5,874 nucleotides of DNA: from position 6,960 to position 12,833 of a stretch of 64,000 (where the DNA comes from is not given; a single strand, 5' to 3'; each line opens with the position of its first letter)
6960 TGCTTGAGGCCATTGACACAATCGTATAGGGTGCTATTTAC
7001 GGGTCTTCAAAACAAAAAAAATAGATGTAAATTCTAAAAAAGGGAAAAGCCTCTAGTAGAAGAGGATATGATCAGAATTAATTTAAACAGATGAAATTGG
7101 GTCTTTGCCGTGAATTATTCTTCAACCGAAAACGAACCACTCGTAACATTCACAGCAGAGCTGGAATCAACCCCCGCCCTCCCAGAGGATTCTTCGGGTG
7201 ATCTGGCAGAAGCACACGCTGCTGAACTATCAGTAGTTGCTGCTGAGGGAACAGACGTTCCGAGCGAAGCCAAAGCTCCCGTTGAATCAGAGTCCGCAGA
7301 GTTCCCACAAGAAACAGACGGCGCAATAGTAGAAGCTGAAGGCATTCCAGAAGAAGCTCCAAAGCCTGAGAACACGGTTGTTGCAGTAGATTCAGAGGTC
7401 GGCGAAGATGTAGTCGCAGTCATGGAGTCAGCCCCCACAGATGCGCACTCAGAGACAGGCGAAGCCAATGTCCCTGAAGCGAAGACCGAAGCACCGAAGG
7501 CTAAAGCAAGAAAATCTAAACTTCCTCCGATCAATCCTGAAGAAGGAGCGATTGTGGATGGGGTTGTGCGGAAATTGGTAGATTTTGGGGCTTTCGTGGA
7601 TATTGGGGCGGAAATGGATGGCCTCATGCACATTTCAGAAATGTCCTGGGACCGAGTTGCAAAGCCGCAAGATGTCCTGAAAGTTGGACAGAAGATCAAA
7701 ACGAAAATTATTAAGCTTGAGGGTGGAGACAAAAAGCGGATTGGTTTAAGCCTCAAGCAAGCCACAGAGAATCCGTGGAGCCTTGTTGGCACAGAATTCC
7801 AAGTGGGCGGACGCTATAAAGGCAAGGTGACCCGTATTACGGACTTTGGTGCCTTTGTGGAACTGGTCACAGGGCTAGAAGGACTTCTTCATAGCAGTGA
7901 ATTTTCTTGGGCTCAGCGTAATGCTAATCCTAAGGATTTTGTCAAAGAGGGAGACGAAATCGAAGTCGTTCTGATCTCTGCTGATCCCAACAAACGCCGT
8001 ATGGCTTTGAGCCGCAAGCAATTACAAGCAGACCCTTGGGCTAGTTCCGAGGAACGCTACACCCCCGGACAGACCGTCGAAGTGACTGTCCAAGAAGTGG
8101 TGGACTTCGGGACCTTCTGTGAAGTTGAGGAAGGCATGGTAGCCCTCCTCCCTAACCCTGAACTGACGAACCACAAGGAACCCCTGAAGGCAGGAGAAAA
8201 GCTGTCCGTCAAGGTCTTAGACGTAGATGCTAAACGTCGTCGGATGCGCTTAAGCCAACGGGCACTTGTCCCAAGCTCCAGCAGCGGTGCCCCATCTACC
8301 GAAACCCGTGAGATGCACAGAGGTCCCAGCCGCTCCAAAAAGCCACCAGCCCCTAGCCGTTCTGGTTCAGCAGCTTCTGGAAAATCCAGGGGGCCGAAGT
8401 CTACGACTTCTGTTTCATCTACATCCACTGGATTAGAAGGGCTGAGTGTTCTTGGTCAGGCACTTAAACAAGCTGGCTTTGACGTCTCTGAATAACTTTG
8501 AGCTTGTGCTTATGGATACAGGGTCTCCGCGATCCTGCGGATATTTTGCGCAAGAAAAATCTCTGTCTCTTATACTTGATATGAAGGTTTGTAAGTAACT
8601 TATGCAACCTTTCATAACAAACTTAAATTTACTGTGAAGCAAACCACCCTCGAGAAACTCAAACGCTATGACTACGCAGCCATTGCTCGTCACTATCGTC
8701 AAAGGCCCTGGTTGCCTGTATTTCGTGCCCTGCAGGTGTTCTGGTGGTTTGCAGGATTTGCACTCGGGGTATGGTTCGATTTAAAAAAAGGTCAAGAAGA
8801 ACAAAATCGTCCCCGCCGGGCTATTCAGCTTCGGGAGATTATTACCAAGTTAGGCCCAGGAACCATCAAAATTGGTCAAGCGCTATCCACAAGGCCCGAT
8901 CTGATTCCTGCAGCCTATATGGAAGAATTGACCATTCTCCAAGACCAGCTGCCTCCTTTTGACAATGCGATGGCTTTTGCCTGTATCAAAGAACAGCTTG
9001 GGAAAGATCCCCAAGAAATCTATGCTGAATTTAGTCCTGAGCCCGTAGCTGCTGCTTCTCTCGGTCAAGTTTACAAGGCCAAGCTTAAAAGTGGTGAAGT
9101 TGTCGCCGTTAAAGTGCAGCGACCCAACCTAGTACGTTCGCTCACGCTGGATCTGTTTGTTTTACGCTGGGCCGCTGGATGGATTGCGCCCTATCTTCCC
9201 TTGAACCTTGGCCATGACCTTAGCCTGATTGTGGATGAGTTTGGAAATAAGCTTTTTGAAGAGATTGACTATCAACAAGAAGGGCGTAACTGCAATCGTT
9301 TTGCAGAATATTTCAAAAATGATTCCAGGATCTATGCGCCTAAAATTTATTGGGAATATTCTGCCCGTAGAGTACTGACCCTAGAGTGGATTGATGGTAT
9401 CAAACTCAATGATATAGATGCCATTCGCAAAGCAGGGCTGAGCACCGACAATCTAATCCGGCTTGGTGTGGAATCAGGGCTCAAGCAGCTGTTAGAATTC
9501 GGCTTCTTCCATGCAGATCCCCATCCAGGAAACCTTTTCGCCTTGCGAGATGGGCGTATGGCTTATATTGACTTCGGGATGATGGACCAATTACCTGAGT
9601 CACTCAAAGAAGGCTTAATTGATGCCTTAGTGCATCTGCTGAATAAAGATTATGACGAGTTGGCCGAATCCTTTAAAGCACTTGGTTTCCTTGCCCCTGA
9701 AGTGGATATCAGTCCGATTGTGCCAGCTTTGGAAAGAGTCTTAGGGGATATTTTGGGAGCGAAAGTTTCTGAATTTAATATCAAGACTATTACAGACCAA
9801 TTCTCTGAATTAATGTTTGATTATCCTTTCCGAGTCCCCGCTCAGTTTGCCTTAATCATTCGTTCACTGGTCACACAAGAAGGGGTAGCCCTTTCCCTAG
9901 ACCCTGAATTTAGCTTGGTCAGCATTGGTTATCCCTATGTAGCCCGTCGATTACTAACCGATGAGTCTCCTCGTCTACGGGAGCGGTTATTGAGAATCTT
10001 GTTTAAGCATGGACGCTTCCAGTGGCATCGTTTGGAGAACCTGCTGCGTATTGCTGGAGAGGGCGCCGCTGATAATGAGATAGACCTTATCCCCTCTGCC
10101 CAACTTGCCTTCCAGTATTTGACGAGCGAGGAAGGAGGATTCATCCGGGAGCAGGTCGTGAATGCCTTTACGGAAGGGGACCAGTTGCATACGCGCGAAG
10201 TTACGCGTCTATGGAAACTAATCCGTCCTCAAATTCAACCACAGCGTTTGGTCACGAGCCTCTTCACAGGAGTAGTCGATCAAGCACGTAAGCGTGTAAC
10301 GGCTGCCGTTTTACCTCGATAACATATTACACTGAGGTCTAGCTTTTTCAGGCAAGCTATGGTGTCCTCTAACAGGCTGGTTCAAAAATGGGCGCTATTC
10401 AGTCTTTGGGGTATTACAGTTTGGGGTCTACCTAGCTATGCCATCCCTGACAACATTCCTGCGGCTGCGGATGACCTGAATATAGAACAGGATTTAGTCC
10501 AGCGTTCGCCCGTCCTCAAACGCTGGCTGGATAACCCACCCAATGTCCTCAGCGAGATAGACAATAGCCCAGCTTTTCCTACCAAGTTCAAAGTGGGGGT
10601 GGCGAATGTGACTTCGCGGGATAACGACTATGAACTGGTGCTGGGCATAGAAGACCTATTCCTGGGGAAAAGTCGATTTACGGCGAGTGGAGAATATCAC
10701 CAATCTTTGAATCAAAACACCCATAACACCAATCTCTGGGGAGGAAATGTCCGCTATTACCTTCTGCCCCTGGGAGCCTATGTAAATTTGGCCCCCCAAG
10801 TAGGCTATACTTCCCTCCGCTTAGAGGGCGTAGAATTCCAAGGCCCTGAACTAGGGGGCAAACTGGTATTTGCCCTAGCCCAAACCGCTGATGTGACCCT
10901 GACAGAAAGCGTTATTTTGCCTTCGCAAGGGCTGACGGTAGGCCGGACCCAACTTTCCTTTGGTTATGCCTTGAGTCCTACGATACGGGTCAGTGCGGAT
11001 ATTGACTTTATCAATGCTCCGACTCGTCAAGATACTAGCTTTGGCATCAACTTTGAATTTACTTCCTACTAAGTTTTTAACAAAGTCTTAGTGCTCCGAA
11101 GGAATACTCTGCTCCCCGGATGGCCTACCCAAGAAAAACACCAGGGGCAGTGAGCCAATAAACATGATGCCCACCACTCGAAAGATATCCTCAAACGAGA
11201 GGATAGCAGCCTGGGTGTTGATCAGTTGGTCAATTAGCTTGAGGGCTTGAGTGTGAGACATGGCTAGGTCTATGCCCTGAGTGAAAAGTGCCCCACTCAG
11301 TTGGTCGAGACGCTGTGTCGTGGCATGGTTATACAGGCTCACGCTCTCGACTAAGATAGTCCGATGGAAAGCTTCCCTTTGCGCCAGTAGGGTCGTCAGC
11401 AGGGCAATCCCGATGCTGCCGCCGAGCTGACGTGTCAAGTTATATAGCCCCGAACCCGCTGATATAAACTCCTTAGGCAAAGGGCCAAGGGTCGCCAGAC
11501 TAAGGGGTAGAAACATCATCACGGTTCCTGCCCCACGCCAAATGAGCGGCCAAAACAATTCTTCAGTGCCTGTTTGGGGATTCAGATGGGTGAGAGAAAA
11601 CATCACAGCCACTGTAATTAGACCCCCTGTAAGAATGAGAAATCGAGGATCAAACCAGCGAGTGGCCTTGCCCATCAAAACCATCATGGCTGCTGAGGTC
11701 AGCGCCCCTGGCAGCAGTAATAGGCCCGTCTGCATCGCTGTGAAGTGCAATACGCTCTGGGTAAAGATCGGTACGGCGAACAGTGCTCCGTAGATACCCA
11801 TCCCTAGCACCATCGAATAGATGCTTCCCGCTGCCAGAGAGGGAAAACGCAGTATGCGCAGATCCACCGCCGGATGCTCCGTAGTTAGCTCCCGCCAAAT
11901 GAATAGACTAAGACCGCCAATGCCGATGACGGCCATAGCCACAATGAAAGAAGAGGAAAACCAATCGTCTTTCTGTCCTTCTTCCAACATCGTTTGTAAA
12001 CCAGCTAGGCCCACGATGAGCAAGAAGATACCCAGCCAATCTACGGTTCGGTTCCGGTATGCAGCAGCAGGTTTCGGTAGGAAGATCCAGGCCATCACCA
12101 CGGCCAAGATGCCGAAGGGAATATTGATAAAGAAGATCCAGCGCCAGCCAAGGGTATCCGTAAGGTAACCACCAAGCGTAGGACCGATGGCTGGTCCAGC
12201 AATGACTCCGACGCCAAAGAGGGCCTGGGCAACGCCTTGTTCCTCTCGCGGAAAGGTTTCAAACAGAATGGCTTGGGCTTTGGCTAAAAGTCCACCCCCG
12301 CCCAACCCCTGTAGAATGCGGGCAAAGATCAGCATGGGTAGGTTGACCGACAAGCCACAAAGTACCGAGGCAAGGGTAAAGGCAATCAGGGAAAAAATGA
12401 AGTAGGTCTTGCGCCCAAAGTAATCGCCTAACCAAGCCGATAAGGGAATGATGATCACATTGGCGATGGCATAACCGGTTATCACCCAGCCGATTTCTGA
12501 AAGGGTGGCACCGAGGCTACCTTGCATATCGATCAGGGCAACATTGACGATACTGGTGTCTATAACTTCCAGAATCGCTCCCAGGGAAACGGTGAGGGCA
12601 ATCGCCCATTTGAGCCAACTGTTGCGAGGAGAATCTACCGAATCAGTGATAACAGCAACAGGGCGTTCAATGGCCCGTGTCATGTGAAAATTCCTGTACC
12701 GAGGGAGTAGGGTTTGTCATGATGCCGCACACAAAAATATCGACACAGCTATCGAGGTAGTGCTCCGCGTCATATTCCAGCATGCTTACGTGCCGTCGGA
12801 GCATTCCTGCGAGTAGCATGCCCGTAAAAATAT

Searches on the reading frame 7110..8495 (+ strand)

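Call 14: search_protein_families(library=pfam, proteins=[window:7110-8495:+], max_evalue=0.00001)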
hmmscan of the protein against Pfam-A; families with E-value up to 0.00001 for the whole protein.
window:7110-8495:+ (461 aa): 4 families
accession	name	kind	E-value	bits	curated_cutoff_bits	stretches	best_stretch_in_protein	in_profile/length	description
PF00575.29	S1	-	1.6e-52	176.2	22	3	143-216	2-74/74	S1 RNA binding domain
PF23459.1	S1_RRP5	-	9e-14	52.2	27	0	144-208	2-66/72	RRP5 S1 domain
PF13509.12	S1_2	-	1.3e-09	38.4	21.8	0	320-367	2-46/61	S1 domain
PF18614.7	RNase_II_C_S1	-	5.1e-07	29.9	26.6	0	279-301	35-57/59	RNase II-type exonuclease C-terminal S1 domain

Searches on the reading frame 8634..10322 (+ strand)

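Call 14: search_protein_families(library=pfam, proteins=[window:8634-10322:+], max_evalue=0.00001)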
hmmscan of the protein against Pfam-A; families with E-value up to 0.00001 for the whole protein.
window:8634-10322:+ (562 aa): 1 family
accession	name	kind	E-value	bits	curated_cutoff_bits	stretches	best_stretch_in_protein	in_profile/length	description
PF03109.22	ABC1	-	9.2e-82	274.3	22.9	1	102-346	2-243/244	ABC1 atypical kinase-like domain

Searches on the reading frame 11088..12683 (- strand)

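Call 14: search_protein_families(library=pfam, proteins=[window:11088-12683:-], max_evalue=0.00001)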
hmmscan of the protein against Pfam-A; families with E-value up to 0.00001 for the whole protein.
window:11088-12683:- (531 aa): 3 families
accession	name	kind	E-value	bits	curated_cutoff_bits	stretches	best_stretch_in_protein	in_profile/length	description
PF07690.21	MFS_1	-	6.2e-58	196.8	33.4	1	33-425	2-346/347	Major Facilitator Superfamily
PF00083.30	Sugar_tr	-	1.6e-09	37.7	22.3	1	60-203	44-192/452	Sugar (and other) transporter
PF06609.19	TRI12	-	5e-07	29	23.2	1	50-267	71-293/599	Fungal trichothecene efflux pump (TRI12)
